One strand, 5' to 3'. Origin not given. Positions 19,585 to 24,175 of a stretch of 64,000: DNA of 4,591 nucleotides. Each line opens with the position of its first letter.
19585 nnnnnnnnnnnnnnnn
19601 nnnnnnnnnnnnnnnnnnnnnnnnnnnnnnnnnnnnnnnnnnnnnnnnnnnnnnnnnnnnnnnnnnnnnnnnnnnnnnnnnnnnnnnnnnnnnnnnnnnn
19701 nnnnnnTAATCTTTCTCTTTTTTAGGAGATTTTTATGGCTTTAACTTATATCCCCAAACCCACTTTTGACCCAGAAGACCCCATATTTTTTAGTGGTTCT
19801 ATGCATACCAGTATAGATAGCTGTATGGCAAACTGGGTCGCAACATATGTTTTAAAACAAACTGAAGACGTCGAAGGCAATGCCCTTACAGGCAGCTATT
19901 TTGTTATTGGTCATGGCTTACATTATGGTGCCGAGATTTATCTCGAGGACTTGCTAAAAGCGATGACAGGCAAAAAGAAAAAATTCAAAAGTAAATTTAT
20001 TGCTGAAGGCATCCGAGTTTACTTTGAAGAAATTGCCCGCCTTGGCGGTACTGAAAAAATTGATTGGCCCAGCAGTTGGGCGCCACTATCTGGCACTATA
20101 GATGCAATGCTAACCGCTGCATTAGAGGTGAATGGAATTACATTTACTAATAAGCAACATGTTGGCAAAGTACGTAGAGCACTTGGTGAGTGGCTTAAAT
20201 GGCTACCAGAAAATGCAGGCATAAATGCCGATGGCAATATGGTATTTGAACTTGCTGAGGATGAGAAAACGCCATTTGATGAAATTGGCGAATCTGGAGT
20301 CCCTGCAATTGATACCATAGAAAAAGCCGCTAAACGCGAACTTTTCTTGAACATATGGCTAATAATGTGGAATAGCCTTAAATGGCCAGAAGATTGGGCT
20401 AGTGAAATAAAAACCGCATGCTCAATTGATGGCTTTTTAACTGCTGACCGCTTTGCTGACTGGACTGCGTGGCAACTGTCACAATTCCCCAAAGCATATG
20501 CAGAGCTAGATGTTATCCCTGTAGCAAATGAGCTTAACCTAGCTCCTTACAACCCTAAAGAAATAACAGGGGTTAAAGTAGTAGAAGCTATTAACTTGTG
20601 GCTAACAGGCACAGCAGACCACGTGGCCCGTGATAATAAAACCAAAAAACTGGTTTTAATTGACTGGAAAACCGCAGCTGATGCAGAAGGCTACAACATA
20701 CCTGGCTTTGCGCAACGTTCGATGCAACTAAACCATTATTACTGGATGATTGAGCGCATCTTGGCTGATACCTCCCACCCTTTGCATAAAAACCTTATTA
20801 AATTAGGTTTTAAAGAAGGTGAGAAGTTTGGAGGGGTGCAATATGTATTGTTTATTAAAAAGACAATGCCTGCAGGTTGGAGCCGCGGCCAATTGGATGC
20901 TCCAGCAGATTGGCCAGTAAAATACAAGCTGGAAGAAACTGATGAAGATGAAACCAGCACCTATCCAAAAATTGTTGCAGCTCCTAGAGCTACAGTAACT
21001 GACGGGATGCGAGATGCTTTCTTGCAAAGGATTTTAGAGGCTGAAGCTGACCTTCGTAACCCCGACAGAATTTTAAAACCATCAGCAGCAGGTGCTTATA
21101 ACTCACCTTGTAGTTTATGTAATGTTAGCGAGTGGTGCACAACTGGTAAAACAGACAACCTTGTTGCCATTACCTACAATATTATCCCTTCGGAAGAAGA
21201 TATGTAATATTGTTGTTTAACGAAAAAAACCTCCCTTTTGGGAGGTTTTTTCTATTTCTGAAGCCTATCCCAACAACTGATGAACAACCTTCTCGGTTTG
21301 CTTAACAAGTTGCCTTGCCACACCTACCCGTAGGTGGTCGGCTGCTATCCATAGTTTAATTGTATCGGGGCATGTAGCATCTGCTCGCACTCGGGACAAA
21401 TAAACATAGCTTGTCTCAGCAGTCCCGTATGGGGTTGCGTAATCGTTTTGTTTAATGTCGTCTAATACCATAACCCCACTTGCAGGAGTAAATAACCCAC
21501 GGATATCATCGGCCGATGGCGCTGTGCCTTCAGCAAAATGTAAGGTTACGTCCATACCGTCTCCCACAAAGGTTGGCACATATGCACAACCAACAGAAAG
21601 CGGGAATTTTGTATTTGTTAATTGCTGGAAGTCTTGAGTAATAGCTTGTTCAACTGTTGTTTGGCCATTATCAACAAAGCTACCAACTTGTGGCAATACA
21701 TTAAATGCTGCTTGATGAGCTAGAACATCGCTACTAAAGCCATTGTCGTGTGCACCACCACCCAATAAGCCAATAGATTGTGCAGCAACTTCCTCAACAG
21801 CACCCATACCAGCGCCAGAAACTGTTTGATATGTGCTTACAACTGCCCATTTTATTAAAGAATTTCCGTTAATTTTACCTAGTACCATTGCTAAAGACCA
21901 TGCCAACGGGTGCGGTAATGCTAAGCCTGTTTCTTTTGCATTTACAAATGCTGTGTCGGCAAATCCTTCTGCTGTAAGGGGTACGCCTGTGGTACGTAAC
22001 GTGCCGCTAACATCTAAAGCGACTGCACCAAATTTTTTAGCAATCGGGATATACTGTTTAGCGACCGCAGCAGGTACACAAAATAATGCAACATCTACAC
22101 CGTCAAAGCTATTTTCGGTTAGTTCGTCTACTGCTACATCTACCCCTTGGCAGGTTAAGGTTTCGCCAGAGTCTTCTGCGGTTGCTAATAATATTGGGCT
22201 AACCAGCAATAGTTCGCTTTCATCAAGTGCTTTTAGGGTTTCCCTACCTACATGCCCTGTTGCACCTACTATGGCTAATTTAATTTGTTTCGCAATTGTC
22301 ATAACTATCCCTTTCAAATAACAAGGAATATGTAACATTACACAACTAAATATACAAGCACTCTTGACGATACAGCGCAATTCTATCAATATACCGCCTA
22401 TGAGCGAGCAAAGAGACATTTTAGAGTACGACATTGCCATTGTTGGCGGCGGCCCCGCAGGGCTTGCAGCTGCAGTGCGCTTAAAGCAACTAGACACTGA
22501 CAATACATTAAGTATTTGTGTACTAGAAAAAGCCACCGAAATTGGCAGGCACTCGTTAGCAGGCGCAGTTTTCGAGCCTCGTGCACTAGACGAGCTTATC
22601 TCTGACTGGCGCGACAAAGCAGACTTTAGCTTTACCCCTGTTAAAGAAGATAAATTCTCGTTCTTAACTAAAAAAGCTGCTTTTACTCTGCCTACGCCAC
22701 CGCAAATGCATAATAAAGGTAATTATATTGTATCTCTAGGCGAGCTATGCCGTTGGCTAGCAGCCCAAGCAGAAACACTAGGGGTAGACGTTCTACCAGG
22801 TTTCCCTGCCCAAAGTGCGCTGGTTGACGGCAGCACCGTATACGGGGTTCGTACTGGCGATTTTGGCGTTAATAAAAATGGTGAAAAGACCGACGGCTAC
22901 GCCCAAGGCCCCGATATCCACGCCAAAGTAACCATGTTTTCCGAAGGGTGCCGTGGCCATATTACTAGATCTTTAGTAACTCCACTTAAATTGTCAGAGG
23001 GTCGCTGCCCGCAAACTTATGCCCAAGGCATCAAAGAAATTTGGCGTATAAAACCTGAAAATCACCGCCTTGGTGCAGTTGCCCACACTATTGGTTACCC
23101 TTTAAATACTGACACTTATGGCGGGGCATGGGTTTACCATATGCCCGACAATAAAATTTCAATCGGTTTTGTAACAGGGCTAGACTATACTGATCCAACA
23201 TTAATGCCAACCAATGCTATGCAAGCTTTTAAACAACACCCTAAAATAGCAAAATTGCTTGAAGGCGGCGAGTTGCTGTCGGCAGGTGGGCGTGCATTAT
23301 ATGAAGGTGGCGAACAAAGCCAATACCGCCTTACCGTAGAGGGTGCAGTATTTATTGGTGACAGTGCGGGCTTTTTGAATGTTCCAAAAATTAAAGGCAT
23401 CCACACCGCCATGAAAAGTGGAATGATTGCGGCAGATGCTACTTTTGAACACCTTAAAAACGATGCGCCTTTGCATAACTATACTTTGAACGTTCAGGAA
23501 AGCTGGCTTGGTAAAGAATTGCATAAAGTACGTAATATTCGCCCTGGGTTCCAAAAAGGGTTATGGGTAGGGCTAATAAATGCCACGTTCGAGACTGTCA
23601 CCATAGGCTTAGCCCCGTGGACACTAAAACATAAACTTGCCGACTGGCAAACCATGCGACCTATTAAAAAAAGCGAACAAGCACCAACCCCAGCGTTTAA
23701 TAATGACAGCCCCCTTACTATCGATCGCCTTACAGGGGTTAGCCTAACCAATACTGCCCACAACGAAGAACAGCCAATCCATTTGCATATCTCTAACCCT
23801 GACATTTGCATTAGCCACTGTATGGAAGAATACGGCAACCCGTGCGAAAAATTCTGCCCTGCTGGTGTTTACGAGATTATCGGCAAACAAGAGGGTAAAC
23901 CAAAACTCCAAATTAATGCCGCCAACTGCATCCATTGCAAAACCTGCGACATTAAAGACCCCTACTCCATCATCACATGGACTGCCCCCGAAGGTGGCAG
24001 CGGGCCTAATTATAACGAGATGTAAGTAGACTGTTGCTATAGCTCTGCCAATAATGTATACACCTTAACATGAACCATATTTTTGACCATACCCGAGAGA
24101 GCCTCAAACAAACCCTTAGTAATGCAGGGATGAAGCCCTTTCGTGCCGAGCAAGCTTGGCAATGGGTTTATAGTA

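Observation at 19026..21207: Terminator-insulated two-gene cassette encoding two PD-(D/E)XK nucleases, one with a Cas4/AddB-type Fe-S cluster. Candidate novel defence or recombination module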

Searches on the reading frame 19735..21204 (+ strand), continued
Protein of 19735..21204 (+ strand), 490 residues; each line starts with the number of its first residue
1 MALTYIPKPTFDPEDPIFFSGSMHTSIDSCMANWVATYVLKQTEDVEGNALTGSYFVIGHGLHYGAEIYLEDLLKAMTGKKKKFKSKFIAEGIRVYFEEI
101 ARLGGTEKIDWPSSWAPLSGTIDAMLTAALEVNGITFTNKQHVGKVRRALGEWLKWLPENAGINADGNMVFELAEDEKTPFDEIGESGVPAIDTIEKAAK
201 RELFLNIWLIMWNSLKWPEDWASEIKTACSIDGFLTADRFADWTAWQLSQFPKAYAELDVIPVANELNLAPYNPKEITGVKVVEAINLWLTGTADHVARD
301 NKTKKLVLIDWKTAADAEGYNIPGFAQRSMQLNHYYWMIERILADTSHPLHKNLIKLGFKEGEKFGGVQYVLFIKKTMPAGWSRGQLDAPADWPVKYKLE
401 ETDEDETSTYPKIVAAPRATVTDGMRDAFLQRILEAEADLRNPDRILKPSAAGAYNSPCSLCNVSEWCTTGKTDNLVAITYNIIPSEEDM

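Call 83: find_encoding_contigs(protein=P0003, flank=3000, max_places=2)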
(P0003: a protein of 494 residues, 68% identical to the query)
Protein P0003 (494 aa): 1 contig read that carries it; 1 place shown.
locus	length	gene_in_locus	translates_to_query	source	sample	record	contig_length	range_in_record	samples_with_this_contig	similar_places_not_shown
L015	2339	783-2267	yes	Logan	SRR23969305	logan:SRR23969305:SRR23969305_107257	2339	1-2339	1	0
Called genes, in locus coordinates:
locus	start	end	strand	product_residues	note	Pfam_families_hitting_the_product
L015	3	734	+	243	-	?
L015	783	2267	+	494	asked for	PF12705:PDDEXK_1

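Call 90: find_related_loci(query=A1, collection=viral_contigs, flank=5000)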
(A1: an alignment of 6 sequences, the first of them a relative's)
Query A1 (490 aa) in viral_contigs; peptide patterns used: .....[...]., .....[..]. (x = any residue, [..] = any of these).
82 stretches matched a pattern, but none encodes a relative of the query by tblastn (E <= 1e-3).

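Call 94: search_protein_families(library=pfam, proteins=[L004:6654-6929:+], max_evalue=0.1)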
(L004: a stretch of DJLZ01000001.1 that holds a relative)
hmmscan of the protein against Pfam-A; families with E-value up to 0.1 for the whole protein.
L004:6654-6929:+ (92 aa): 12 families
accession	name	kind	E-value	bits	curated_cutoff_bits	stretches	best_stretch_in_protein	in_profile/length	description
PF10473.14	CENP-F_leu_zip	-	8.3e-06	26.4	34.5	1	29-87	45-103/140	Leucine-rich repeats of kinetochore protein Cenp-F/LEK1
PF15784.10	GPS2_interact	-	0.0082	17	27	1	47-85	24-62/92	G-protein pathway suppressor 2-interacting domain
PF10398.14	DUF2443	-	0.011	16.1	25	0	20-55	42-76/79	Protein of unknown function (DUF2443)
PF12325.13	TMF_TATA_bd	-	0.014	16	29.1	1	30-88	20-78/115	TATA element modulatory factor 1 TATA binding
PF04977.20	DivIC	-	0.016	15.5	28.9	0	24-72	12-60/80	Septum formation initiator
PF10481.14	CENP-F_N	-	0.016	15.4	37.7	1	28-89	62-120/304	Cenp-F N-terminal domain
PF16454.10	PI3K_P85_iSH2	-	0.018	15.1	31.5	1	29-86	81-138/161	Phosphatidylinositol 3-kinase regulatory subunit P85 inter-SH2 domain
PF17675.6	APG6_N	-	0.028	15.3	45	1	32-90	44-100/132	Apg6 coiled-coil region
PF12761.13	End3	-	0.037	14.6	25.2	0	19-49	71-101/115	Actin cytoskeleton-regulatory complex protein END3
PF21037.2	CCDC138_cc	-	0.037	14.5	27.1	1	41-83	6-48/59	Coiled-coil-domain-containing protein 138, coiled-coil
PF16740.10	SKA2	-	0.039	14.2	30.1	0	28-67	44-83/110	Spindle and kinetochore-associated protein 2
PF06005.17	ZapB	-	0.045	14.7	31.5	1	36-87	18-69/71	Cell division protein ZapB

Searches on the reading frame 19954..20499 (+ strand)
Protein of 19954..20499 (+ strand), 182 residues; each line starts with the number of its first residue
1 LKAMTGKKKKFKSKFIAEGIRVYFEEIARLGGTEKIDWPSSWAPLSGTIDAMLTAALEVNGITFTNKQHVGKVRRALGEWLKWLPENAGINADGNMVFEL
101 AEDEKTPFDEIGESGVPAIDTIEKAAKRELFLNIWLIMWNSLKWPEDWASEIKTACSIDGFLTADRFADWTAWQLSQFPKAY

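Call 94: search_protein_families(library=pfam, proteins=[window:19954-20499:+], max_evalue=0.1)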
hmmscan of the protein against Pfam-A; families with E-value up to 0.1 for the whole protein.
window:19954-20499:+ (182 aa): 0 families

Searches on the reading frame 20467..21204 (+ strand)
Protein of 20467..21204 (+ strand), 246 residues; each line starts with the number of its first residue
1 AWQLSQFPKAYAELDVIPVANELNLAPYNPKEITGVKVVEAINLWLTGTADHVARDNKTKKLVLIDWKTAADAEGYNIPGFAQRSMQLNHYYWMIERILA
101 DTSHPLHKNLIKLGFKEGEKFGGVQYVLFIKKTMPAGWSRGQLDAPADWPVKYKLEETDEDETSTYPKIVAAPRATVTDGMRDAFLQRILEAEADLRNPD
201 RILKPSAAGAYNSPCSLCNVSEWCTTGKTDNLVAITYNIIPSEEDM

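Call 80: search_solved_structures(query=A6, max_evalue=10, show_alignments=4)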
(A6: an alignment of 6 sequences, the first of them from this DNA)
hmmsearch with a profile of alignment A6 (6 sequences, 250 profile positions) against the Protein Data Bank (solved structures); distinct sequences matched with E-value up to 10: 11.
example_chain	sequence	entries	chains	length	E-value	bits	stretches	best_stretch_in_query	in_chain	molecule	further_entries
7sjr_A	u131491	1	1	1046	0.00044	23.3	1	46-109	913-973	DNA helicase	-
6ppu_A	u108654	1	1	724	0.00053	23.1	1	46-112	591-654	ATP-dependent DNA helicase (UvrD/REP)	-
6ppj_A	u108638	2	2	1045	0.0097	18.9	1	46-109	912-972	ATP-dependent DNA helicase (UvrD/REP)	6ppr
9np6_A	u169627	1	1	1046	0.0097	18.9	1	46-109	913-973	DNA 3'-5' helicase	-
4ic1_A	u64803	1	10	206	0.19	14.7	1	47-99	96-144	Uncharacterized protein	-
8wm2_A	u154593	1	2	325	0.45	13.5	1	173-233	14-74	Fe-S radical SAM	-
3bvo_A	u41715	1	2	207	0.5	13.3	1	148-200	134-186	Co-chaperone protein HscB, mitochondrial precursor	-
8xa9_A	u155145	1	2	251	0.91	12.5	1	46-84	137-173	Mitochondrial genome maintenance exonuclease 1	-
5zyu_A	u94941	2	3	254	0.92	12.4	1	46-84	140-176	Mitochondrial genome maintenance exonuclease 1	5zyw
5zyv_A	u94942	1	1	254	0.95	12.4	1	46-84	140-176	Mitochondrial genome maintenance exonuclease 1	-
5zyt_A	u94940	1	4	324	1.3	12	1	46-84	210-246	Mitochondrial genome maintenance exonuclease 1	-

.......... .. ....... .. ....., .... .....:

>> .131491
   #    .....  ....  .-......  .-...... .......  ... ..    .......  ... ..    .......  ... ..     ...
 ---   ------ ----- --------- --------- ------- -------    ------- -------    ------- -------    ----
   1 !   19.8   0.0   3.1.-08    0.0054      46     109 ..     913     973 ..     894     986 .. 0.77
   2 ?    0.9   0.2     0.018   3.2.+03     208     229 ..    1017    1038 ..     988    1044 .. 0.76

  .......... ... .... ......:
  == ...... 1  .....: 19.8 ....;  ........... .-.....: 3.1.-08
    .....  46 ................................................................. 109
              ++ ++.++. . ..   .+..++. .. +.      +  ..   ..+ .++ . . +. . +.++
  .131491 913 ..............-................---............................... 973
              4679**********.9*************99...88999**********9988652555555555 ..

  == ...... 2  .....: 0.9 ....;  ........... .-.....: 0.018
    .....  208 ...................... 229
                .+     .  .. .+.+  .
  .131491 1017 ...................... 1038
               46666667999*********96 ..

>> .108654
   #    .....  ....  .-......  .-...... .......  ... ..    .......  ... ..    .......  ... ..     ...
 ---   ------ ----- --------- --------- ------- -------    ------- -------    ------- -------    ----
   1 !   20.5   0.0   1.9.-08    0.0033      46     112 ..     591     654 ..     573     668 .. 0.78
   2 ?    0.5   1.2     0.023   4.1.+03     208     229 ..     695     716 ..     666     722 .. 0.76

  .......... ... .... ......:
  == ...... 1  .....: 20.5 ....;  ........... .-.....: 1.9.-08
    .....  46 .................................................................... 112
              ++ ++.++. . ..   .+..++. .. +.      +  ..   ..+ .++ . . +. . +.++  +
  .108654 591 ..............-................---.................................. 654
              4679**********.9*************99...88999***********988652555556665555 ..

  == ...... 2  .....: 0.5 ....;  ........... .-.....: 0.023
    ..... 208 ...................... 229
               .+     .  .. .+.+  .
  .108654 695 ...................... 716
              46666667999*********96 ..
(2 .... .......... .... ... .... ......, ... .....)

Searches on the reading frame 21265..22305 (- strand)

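Call 7: search_protein_families(library=ncbifam, proteins=[window:21265-22305:-], max_evalue=0.01)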
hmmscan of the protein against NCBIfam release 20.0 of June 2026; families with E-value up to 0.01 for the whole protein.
window:21265-22305:- (346 aa): 12 families
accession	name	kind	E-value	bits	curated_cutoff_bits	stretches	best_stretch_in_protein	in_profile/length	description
NF011456.0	PRK14874.1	equivalog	1.2e-64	218.5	223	1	6-343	3-343/346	aspartate-semialdehyde dehydrogenase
TIGR01296.1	asd_B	equivalog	9.9e-62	209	324.2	1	10-341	2-337/339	aspartate-semialdehyde dehydrogenase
NF004224.0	PRK05671.1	equivalog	4.8e-44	151.2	284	1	6-343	3-334/336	aspartate-semialdehyde dehydrogenase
NF005229.0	PRK06728.1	equivalog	2.7e-39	135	628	1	6-342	4-343/347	aspartate-semialdehyde dehydrogenase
NF005957.0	PRK08040.1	equivalog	2.3e-31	109.5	273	1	9-343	6-333/336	aspartate-semialdehyde dehydrogenase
NF005144.0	PRK06598.1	subfamily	2.2e-06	27.1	198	1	139-176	141-178/369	aspartate-semialdehyde dehydrogenase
NF006416.0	PRK08664.1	subfamily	9e-06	25.1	232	0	6-47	2-42/350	aspartate-semialdehyde dehydrogenase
TIGR01850.1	argC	equivalog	9.4e-06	25.1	233.6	1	8-105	1-103/345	N-acetyl-gamma-glutamyl-phosphate reductase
NF005368.0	PRK06901.1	equivalog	1e-05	24.9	437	1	7-342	4-320/323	oxidoreductase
TIGR01745.1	asd_gamma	equivalog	0.00035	19.7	402.9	1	137-176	137-177/366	aspartate-semialdehyde dehydrogenase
TIGR00978.1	asd_EA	equivalog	0.0017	17.5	301.2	0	8-36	1-29/342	aspartate-semialdehyde dehydrogenase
TIGR00036.1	dapB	equivalog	0.0048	16.5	122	1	8-66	2-65/270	4-hydroxy-tetrahydrodipicolinate reductase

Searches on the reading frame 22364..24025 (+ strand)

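Call 7: search_protein_families(library=ncbifam, proteins=[window:22364-24025:+], max_evalue=0.01)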
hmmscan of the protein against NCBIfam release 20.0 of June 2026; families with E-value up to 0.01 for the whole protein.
window:22364-24025:+ (553 aa): 38 families (the best 25 are shown)
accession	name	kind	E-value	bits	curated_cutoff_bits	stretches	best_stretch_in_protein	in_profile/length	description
NF007450.0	PRK10015.1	subfamily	5e-27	94.7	466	1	22-386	6-361/429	FAD-dependent oxidoreductase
NF007542.0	PRK10157.1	subfamily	9.1e-19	67.5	610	1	22-367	6-338/428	FAD-dependent oxidoreductase FixC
TIGR02032.1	GG-red-SF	subfamily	2.2e-13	50.5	158.8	1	22-359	1-296/297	geranylgeranyl reductase family protein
TIGR02023.1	BchP-ChlP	subfamily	7.4e-10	38.4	343.3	1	243-374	195-314/388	geranylgeranyl diphosphate reductase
NF041080.1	DGGGPL_reductase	equivalog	1.4e-08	34.1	580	1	21-367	1-318/447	digeranylgeranylglycerophospholipid reductase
NF041160.1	DGGPL_Thplmales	equivalog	4.4e-08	32.5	780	1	20-163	2-138/396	digeranylgeranylglycerophospholipid reductase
NF008519.0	PRK11445.1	equivalog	3.3e-05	23.3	303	0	319-375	259-313/355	FAD-binding protein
NF004724.0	PRK06069.1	subfamily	4.1e-05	22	826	1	18-66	2-49/577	succinate dehydrogenase/fumarate reductase flavoprotein subunit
NF005331.0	PRK06854.1-2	equivalog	6.4e-05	21.6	557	1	17-62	5-47/563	adenylyl-sulfate reductase subunit alpha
TIGR00292.1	TIGR00292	equivalog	7.6e-05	22.1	148.3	1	13-67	13-63/254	sulfide-dependent adenosine diphosphate thiazole synthase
TIGR00275.1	TIGR00275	subfamily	8.8e-05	21.5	183.8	1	24-62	1-35/401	aminoacetone oxidase family FAD-binding enzyme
NF009408.0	PRK12769.1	equivalog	0.00011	20.4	1003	1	481-538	54-103/659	formate-dependent uric acid utilization protein AegA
NF038171.1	maturase_LodB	equivalog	0.00021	20.5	400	0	23-56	1-31/361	lysine-epsilon-oxidase maturase LodB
NF038174.1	maturase_GoxB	equivalog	0.00027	20.1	400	0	23-49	2-28/358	glycine oxidase maturase GoxB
NF006593.0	PRK09126.1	equivalog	0.00027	19.9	420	1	21-58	4-37/393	5-demethoxyubiquinol-8 5-hydroxylase UbiM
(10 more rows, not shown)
